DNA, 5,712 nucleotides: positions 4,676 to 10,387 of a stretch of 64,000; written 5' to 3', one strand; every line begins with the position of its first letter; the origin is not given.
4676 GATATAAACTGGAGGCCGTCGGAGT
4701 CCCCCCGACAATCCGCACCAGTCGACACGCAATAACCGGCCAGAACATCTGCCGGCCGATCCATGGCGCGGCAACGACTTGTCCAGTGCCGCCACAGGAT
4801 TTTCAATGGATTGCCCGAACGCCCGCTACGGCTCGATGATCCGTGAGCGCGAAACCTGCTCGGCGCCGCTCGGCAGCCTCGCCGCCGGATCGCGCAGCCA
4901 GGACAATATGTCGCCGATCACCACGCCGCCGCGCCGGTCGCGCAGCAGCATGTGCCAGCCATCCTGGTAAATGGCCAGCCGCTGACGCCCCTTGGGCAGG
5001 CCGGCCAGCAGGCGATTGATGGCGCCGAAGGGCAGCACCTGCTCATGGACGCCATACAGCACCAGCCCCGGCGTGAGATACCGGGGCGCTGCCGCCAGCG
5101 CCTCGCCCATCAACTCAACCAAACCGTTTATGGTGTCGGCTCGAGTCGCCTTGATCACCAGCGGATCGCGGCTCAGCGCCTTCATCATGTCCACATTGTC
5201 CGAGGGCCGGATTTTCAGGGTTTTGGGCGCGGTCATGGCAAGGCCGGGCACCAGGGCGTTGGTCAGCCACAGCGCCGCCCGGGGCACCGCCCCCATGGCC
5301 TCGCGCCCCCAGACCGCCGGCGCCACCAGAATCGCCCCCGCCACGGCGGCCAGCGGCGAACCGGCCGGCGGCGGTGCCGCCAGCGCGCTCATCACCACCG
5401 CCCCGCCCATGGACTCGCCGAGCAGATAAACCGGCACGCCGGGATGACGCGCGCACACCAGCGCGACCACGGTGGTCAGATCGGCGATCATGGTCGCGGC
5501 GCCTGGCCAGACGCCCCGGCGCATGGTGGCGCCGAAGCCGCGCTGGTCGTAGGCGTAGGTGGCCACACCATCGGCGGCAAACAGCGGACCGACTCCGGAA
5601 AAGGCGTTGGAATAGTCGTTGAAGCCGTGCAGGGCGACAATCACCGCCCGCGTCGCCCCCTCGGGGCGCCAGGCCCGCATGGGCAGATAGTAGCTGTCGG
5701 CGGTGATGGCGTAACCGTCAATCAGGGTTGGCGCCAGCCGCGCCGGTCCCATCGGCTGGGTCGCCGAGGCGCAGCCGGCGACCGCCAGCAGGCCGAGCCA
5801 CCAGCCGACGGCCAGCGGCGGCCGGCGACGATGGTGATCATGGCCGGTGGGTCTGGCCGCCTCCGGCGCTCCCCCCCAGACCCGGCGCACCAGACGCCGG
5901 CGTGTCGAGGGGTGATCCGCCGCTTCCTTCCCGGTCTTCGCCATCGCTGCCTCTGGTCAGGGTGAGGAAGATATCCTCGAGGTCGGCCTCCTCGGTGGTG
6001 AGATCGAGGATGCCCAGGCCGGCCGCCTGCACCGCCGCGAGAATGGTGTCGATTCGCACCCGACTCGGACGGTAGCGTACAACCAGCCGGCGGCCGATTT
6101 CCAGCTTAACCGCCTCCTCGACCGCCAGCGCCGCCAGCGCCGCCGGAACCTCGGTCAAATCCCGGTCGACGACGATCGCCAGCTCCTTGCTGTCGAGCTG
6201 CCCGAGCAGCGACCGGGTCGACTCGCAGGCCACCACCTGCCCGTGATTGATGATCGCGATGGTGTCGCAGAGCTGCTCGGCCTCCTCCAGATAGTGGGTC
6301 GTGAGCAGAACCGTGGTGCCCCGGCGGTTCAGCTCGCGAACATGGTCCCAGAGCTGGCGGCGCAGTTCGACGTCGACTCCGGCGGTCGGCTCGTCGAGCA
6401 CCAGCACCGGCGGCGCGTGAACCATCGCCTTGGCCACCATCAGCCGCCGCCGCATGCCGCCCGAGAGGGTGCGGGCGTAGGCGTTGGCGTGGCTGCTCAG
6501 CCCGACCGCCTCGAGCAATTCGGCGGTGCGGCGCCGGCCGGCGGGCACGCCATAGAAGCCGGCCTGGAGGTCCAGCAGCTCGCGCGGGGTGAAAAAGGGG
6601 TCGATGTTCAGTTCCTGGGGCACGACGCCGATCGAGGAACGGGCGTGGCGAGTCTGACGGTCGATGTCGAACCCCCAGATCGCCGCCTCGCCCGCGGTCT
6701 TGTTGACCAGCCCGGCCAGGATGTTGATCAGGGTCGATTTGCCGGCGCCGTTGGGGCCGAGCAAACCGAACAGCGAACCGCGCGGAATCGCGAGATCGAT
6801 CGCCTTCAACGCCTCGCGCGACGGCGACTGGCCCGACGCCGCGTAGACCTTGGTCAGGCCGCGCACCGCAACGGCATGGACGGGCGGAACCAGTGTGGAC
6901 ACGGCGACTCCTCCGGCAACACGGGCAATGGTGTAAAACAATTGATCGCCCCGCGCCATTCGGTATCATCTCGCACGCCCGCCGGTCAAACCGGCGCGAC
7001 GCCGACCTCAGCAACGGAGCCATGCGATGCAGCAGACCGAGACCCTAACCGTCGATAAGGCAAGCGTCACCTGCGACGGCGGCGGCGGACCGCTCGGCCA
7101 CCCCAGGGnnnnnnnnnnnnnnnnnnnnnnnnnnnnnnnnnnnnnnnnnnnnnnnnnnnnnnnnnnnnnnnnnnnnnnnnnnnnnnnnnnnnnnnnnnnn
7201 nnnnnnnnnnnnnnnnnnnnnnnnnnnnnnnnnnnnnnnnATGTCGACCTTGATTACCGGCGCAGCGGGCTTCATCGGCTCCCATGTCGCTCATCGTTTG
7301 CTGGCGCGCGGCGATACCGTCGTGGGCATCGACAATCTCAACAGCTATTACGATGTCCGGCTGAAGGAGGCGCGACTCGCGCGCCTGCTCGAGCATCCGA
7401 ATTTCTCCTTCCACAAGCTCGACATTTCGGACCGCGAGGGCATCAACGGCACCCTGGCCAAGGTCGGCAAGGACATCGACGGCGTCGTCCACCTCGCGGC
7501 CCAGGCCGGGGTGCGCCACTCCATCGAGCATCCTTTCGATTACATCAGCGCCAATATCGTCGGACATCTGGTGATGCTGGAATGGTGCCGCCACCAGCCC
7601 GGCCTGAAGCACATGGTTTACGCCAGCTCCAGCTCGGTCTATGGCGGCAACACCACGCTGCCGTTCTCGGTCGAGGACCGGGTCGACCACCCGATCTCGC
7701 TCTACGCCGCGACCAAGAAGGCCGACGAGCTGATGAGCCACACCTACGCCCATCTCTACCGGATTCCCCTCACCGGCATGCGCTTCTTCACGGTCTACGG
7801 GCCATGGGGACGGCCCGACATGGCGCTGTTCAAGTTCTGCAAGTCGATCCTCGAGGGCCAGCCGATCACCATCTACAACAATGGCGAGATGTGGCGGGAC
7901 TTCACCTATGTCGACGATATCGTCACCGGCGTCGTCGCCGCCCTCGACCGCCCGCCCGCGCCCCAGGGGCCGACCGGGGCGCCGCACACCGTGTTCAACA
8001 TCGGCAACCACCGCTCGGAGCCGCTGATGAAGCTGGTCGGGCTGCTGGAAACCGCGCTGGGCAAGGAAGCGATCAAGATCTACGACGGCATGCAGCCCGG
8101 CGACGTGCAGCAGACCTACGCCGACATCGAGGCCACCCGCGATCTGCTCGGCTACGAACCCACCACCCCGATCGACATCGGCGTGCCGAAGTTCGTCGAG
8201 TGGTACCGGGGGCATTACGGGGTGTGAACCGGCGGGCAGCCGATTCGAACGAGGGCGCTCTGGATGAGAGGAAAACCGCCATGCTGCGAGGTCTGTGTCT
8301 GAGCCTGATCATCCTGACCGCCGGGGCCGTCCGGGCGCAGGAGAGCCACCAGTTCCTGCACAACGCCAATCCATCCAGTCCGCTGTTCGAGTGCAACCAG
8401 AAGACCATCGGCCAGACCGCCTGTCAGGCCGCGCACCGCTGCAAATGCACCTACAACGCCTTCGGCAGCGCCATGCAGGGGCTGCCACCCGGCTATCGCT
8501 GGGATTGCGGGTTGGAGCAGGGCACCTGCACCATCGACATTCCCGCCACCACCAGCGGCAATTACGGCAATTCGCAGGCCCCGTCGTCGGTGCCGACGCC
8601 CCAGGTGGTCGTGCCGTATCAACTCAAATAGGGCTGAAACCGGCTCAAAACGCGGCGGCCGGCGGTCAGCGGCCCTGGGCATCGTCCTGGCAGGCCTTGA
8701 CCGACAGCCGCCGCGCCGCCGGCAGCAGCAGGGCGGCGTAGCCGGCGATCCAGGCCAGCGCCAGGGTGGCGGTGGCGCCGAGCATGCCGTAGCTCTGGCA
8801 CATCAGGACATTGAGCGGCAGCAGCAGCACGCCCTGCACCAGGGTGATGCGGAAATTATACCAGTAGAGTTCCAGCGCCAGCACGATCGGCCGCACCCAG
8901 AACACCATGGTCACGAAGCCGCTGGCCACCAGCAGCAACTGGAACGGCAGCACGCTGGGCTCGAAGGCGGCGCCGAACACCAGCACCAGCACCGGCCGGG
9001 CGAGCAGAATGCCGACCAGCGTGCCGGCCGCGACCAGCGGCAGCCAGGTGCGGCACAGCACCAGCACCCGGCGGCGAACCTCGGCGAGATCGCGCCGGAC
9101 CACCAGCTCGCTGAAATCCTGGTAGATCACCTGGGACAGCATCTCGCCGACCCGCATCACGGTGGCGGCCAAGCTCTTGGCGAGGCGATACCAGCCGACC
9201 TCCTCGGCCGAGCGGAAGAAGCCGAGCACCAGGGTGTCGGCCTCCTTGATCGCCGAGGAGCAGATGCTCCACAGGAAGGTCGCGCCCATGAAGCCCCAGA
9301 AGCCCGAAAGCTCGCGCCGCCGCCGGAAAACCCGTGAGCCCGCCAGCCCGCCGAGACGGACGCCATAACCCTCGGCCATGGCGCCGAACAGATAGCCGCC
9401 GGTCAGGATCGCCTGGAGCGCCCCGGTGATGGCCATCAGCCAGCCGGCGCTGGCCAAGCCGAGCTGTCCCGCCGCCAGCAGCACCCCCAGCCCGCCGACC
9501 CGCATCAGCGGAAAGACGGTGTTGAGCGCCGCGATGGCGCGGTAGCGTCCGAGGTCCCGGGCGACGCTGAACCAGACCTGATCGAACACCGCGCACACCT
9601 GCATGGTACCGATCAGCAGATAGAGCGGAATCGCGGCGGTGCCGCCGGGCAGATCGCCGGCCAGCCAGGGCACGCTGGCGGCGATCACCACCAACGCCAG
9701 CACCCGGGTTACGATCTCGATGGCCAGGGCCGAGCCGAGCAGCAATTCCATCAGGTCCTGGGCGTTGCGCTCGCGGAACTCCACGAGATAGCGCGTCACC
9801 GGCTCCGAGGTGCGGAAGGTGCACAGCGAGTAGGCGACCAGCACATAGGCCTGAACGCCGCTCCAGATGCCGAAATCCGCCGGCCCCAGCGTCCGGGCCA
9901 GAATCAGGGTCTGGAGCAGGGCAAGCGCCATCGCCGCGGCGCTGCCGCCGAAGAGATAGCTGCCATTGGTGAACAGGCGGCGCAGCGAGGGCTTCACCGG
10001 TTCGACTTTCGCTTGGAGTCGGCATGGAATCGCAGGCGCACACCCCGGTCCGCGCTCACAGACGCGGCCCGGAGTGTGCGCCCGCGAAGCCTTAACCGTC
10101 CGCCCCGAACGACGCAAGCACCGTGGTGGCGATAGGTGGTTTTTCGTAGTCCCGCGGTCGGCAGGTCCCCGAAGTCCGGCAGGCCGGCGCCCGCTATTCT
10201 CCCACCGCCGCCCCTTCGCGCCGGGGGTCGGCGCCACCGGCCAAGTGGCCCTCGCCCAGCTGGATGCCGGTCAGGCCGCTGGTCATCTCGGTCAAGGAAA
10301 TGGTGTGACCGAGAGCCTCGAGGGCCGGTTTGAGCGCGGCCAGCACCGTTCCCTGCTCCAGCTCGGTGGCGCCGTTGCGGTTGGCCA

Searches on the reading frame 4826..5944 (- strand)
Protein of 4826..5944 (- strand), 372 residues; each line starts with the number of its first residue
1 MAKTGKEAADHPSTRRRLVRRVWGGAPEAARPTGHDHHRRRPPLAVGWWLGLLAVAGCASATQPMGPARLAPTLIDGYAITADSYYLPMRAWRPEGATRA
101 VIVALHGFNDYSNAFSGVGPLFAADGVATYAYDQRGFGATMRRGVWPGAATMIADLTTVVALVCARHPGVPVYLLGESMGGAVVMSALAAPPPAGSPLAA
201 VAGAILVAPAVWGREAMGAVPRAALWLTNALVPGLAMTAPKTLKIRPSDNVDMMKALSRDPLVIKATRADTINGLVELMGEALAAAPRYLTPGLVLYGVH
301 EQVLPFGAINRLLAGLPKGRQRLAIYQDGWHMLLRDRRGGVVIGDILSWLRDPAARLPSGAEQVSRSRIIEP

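Call 38: search_protein_families(library=pfam, proteins=[window:4826-5944:-], max_evalue=0.001)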
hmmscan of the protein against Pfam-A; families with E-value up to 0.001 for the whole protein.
window:4826-5944:- (372 aa): 2 families
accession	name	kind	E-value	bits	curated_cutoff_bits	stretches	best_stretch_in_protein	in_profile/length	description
PF12146.15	Hydrolase_4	-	8.4e-53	179.6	27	1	97-337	2-238/239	Serine aminopeptidase, S33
PF00561.26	Abhydrolase_1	-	4.9e-13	49.7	25.8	1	101-214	2-111/245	alpha/beta hydrolase fold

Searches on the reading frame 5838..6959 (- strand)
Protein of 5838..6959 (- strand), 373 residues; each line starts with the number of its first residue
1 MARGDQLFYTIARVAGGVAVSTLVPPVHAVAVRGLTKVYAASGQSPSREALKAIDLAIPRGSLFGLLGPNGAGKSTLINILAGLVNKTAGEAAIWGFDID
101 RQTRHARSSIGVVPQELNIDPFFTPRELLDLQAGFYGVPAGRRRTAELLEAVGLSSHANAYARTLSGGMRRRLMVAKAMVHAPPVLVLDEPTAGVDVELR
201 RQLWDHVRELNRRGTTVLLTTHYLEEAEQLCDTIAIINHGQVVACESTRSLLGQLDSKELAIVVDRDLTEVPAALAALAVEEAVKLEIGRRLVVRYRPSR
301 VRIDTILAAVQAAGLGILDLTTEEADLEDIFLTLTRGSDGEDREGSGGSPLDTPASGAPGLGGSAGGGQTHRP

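Call 38: search_protein_families(library=pfam, proteins=[window:5838-6959:-], max_evalue=0.001)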
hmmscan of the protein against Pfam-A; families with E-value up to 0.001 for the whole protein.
window:5838-6959:- (373 aa): 2 families
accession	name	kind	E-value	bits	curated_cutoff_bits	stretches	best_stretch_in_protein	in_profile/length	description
PF00005.33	ABC_tran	-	7.3e-32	111.3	25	1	51-193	1-137/137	ABC transporter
PF13304.12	AAA_21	-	6.9e-12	46.5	27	1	161-222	234-298/304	AAA domain, putative AbiEii toxin, Type IV TA system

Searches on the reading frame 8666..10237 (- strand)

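Call 38: search_protein_families(library=pfam, proteins=[window:8666-10237:-], max_evalue=0.001)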
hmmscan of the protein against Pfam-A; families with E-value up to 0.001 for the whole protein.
window:8666-10237:- (523 aa): 2 families
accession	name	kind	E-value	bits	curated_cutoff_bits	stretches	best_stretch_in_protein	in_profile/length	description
PF01943.22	Polysacc_synt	-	1.8e-10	41.2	28.2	1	90-371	3-266/274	Polysaccharide biosynthesis protein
PF13440.11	Polysacc_synt_3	-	4.5e-09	36.4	23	1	112-429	1-292/293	Polysaccharide biosynthesis protein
